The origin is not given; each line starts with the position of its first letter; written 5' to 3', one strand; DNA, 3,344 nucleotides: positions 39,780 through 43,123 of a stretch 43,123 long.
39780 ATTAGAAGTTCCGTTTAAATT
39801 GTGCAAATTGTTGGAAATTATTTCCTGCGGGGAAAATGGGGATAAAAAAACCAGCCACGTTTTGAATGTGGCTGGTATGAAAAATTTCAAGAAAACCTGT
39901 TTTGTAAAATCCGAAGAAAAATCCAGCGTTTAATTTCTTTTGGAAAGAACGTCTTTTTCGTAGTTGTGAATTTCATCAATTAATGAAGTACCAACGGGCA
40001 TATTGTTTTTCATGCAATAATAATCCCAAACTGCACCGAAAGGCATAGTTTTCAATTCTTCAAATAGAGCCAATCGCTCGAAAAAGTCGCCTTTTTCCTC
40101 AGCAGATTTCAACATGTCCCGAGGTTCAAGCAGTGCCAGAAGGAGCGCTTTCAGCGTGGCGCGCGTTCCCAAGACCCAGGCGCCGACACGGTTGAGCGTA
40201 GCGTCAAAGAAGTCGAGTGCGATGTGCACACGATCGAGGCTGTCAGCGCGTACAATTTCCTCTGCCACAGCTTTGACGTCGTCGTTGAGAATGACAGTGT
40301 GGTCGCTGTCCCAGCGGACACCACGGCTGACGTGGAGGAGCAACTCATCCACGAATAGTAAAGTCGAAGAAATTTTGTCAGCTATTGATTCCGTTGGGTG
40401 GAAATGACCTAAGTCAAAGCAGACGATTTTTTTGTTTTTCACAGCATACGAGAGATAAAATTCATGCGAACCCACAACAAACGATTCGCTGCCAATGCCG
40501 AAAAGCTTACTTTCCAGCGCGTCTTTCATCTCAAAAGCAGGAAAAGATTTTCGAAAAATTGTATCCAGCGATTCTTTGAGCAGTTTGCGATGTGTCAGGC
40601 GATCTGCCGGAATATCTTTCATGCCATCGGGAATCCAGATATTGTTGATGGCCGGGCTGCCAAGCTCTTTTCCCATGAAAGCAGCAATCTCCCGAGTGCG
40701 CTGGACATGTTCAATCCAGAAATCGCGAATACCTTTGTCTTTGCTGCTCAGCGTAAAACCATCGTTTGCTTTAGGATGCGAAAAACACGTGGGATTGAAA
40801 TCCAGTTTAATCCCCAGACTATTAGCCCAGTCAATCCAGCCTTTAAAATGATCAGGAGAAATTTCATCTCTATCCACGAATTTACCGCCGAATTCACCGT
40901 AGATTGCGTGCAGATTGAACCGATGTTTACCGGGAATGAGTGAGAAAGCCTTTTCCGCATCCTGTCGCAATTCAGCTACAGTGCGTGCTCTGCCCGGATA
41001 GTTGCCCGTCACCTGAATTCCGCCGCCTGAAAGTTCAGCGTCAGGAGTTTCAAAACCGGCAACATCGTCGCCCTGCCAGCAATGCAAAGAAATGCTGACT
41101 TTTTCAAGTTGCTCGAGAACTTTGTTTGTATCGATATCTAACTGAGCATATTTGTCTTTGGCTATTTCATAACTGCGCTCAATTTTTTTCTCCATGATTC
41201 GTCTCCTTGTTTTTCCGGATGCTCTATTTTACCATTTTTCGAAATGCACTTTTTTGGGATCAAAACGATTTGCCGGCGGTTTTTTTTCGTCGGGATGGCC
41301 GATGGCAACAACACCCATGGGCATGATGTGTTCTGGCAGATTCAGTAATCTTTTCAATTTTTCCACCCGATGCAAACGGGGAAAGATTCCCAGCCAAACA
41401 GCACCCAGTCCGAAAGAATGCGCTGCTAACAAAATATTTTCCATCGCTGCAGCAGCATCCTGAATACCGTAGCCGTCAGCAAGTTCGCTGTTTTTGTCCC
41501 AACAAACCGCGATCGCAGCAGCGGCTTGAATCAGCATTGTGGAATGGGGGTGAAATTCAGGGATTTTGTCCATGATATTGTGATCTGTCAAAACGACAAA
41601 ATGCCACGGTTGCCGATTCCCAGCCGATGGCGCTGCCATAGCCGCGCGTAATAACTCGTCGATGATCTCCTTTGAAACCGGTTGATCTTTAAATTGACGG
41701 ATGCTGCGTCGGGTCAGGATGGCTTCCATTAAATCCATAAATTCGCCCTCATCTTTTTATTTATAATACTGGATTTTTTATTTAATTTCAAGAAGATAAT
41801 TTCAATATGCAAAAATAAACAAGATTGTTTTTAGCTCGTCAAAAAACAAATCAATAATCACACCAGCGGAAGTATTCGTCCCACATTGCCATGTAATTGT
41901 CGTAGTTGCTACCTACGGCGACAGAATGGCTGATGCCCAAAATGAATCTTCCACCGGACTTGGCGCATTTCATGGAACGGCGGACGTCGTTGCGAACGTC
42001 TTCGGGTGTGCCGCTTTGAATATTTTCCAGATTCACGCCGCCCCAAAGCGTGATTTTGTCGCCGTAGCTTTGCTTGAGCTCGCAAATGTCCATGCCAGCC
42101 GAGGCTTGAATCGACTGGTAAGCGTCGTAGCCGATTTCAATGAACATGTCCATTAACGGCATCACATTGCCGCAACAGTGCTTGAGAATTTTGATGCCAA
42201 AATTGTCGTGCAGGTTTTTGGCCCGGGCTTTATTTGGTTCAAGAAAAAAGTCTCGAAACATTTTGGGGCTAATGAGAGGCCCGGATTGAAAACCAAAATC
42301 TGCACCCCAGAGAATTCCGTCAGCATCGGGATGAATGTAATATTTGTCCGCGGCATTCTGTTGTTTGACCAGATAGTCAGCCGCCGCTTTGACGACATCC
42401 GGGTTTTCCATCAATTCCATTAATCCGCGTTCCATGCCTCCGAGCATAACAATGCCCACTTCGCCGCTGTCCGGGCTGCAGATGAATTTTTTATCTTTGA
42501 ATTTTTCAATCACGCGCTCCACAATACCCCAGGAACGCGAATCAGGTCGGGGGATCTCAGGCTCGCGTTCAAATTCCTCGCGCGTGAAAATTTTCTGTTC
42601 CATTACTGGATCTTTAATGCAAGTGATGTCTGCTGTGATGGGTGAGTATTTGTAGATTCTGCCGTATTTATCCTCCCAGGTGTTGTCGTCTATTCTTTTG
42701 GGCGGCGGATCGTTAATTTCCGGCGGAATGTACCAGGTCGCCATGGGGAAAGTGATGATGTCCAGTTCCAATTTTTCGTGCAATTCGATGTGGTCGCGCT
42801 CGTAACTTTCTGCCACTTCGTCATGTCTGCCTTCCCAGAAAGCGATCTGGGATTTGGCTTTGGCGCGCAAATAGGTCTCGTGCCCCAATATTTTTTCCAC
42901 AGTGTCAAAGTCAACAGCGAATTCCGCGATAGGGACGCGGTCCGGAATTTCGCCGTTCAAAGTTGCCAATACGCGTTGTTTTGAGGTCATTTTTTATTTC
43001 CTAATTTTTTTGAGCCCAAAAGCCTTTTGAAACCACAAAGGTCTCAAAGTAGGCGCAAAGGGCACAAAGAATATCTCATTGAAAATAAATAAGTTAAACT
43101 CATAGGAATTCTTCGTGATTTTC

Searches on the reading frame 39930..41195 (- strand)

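Call 59: search_protein_families(library=pfam, proteins=[window:39930-41195:-], max_evalue=0.001)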
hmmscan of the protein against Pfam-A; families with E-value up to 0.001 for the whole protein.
window:39930-41195:- (421 aa): 1 family
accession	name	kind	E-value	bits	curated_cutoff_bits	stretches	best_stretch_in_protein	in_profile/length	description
PF06134.17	RhaA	-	8.8e-197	654.8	22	1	4-420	2-417/417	L-rhamnose isomerase (RhaA)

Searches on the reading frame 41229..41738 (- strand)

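Call 59: search_protein_families(library=pfam, proteins=[window:41229-41738:-], max_evalue=0.001)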
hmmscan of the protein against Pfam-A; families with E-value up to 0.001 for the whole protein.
window:41229-41738:- (169 aa): 2 families
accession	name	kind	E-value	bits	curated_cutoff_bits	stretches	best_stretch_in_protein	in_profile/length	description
PF00881.29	Nitroreductase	-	4.4e-34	118.5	23.5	2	7-59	1-53/167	Nitroreductase family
PF14512.11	TM1586_NiRdase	-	4.6e-14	53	27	1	26-56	160-190/215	Putative TM nitroreductase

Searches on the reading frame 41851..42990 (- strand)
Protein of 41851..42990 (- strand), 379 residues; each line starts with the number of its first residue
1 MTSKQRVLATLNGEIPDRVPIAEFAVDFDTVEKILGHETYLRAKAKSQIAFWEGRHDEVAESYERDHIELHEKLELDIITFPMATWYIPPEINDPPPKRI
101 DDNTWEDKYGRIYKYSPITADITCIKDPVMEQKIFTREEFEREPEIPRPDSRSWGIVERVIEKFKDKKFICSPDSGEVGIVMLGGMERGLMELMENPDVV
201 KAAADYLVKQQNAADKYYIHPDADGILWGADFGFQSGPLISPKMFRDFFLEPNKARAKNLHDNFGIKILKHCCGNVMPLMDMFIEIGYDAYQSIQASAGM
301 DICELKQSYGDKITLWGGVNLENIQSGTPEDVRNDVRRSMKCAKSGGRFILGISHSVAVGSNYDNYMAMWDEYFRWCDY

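Call 59: search_protein_families(library=pfam, proteins=[window:41851-42990:-], max_evalue=0.001)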
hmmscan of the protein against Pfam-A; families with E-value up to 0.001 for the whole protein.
window:41851-42990:- (379 aa): 1 family
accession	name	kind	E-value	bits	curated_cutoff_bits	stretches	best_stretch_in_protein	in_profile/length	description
PF01208.23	URO-D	-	7.6e-20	71.7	23.9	1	184-372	160-342/346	Uroporphyrinogen decarboxylase (URO-D)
